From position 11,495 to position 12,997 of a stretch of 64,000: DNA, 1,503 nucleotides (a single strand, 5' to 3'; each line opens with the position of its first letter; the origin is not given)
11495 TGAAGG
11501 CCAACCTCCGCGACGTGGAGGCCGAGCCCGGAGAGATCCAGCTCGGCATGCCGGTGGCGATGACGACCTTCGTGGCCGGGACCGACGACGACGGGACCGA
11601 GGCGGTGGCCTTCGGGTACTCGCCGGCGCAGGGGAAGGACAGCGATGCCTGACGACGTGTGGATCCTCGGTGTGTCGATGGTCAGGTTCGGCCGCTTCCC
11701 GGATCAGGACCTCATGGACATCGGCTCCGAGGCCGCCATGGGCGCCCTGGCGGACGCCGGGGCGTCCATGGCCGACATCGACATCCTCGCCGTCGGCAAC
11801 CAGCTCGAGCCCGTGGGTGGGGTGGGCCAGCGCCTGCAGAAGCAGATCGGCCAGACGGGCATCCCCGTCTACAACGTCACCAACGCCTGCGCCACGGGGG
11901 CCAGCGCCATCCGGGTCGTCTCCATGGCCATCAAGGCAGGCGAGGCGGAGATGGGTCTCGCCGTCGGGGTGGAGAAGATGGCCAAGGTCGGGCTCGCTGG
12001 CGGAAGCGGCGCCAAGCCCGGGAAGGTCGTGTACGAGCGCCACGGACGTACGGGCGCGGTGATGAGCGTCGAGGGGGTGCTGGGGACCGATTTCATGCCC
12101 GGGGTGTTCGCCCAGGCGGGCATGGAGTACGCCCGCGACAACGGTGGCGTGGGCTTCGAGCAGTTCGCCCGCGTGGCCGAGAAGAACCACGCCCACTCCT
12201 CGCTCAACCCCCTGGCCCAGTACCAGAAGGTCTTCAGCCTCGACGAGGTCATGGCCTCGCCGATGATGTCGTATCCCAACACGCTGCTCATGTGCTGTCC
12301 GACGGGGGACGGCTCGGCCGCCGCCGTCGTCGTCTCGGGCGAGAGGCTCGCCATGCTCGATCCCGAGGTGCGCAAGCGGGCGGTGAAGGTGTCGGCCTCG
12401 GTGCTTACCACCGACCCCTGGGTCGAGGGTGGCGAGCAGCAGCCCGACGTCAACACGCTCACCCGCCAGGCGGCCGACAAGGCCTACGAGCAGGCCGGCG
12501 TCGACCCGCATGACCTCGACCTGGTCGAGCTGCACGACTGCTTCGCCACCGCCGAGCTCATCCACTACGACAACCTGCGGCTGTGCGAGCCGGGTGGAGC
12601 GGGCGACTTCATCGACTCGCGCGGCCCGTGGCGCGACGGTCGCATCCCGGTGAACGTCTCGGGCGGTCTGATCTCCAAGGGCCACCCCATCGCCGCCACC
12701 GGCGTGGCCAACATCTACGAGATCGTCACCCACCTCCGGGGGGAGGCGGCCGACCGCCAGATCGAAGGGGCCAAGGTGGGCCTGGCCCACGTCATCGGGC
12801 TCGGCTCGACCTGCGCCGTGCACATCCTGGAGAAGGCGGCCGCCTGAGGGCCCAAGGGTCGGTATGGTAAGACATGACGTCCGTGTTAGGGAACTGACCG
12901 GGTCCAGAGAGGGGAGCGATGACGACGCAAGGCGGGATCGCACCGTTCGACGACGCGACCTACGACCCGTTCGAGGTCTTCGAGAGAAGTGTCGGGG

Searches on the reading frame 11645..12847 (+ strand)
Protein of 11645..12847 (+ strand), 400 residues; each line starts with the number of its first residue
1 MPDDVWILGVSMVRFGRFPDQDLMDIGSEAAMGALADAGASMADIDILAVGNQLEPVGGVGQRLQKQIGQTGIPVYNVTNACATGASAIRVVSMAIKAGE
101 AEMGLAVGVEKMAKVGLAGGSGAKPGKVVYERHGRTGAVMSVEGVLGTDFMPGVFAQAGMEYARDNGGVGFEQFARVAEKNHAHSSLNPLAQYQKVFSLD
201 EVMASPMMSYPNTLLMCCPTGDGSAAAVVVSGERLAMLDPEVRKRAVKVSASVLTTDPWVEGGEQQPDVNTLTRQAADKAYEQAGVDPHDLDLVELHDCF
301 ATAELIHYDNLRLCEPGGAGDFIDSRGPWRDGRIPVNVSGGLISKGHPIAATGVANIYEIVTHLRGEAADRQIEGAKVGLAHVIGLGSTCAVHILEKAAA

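Call 40: search_protein_families(library=pfam, max_evalue=0.001, proteins=[window:11645-12847:+])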
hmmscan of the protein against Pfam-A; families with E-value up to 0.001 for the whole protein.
window:11645-12847:+ (400 aa): 5 families
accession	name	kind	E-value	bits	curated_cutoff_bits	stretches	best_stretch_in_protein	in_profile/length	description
PF22691.2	Thiolase_C_1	-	2.5e-37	128.2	28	1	271-396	18-143/144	Thiolase C-terminal domain-like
PF00108.29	Thiolase_N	-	6.4e-14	52.4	26.4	1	6-192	2-191/260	Thiolase, N-terminal domain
PF02803.24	Thiolase_C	-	6.5e-11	42.4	27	1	265-371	16-104/123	Thiolase, C-terminal domain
PF00109.32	ketoacyl-synt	-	3.3e-05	24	20.8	1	74-114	166-206/252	Beta-ketoacyl synthase, N-terminal domain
PF08545.16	ACP_syn_III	-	0.00018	21.7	24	0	77-115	2-40/80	3-Oxoacyl-[acyl-carrier-protein (ACP)] synthase III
